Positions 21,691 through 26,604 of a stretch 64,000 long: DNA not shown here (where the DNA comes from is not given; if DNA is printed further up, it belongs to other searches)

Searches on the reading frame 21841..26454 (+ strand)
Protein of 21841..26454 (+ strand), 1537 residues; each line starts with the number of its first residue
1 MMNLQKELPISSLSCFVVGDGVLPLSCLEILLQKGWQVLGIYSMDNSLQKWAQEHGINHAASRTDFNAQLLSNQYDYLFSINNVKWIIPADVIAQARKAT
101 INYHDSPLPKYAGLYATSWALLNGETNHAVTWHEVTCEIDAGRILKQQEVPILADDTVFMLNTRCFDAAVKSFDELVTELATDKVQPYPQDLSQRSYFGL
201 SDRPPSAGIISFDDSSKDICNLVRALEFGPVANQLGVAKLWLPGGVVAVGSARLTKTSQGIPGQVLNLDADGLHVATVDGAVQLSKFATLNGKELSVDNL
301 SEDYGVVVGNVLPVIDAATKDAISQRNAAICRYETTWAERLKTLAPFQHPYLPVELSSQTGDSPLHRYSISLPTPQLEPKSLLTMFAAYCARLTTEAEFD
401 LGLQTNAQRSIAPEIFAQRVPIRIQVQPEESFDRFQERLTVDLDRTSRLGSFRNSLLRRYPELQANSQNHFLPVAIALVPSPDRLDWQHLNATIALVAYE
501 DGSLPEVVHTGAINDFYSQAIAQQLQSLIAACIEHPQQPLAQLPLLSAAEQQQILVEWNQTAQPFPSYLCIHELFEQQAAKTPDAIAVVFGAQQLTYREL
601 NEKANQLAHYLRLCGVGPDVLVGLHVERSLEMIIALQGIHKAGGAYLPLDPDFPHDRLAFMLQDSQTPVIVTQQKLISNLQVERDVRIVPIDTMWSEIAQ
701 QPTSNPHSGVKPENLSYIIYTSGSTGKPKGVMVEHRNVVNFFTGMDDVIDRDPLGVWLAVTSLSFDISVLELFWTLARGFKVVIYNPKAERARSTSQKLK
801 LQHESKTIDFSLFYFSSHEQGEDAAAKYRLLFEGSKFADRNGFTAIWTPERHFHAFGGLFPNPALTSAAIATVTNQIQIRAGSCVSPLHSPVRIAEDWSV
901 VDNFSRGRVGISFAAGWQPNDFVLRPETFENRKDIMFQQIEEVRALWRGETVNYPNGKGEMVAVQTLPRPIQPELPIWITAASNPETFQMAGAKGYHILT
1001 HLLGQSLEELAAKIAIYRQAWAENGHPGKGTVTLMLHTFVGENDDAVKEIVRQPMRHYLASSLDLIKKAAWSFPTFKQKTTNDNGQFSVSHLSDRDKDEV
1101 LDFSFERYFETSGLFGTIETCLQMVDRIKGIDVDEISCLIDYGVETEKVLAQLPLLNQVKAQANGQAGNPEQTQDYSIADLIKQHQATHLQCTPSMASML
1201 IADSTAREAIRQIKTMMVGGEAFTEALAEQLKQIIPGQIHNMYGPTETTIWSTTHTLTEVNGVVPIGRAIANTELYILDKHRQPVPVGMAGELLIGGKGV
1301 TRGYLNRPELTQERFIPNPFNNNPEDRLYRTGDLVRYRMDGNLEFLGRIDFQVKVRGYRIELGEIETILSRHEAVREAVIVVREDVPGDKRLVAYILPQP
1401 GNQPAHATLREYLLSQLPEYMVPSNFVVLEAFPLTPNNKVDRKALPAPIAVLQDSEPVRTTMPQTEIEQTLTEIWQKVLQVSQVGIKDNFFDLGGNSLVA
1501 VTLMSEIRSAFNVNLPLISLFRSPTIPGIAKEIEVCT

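Call 7: search_protein_families(library=pfam, proteins=[window:21841-26454:+], max_evalue=0.001)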
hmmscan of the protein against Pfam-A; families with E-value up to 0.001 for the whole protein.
window:21841-26454:+ (1537 aa): 6 families
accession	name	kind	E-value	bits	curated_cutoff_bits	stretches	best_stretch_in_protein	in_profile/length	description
PF00501.34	AMP-binding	-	3.4e-91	306.4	29.9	2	575-792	1-244/384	AMP-binding enzyme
PF00296.26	Bac_luciferase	-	6.6e-44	151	27.9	1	810-1123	3-302/314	Luciferase-like monooxygenase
PF00551.24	Formyl_trans_N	-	8.5e-18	65.2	26.1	1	86-172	90-176/181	Formyl transferase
PF00550.31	PP-binding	-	1.1e-13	51.7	20.8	1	1469-1531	1-65/67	Phosphopantetheine attachment site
PF13193.12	AMP-binding_C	-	2.3e-12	48.1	24.5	1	1364-1439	1-76/76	AMP-binding enzyme C-terminal domain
PF02911.23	Formyl_trans_C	-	1.5e-07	31.9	21.1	1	207-299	6-94/100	Formyl transferase, C-terminal domain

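Call 59: search_protein_families(library=ncbifam, proteins=[window:21841-26454:+], max_evalue=1e-8)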
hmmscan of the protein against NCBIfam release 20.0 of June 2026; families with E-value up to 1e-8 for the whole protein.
window:21841-26454:+ (1537 aa): 109 families (the best 25 are shown)
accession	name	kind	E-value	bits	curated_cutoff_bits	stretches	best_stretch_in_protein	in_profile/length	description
NF041803.1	NRPS_SolG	exception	1.9e-174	582.1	2200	2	1176-1530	791-1152/1163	solanimycin non-ribosomal peptide synthetase SolG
NF004282.0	PRK05691.1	subfamily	7.7e-163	543.3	4090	2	1167-1534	1345-1706/4334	non-ribosomal peptide synthase/polyketide synthase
TIGR04020.1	seco_metab_LLM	subfamily_domain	8.3e-154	511.8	244.45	1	810-1160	1-341/341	MupA/Atu3671 family FMN-dependent luciferase-like monooxygenase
NF047350.1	aureusi_NRPS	equivalog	2.7e-138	462.4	2500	2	1178-1534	631-976/2373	aureusimine non-ribosomal peptide synthetase AusA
TIGR01733.1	AA-adenyl-dom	subfamily_domain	4.3e-138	460.5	317.4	2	1173-1379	199-408/409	amino acid adenylation domain-containing protein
NF038078.1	NRPS_MxcG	equivalog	7.5e-113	378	2300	2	1211-1534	716-1042/1442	myxochelin non-ribosomal peptide synthetase MxcG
NF007605.2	PRK10252.1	equivalog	1.8e-111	373.6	2400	2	1178-1512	677-1020/1292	enterobactin non-ribosomal peptide synthetase EntF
NF003417.0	PRK04813.1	subfamily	1.8e-91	307.2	476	2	1180-1445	229-499/505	D-alanine--poly(phosphoribitol) ligase subunit DltA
TIGR03443.1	alpha_am_amid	equivalog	1.5e-87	294.3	1030.1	3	1177-1401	497-752/1390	L-aminoadipate-semialdehyde dehydrogenase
TIGR01734.1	D-ala-DACP-lig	equivalog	3.4e-87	293.1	559.85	2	1188-1447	235-500/504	D-alanine--poly(phosphoribitol) ligase subunit DltA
TIGR03098.1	ligase_PEP_1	hypoth_equivalog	2.9e-71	240.5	592.35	2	1178-1445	243-514/517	acyl-CoA ligase (AMP-forming), exosortase A system-associated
NF004837.0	PRK06187.1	subfamily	6.5e-70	235.9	476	2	1174-1450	248-523/531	long-chain-fatty-acid--CoA ligase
NF052269.1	Staph_lig_FadD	equivalog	7.4e-51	173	650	2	1177-1445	230-489/499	long-chain-fatty-acid--CoA ligase FadD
NF006181.0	PRK08314.1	subfamily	7.1e-50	169.8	705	2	1178-1445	285-550/563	long-chain-fatty-acid--CoA ligase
NF005858.0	PRK07787.1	subfamily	3.8e-45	154.2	575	2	1183-1445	215-468/471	acyl-CoA synthetase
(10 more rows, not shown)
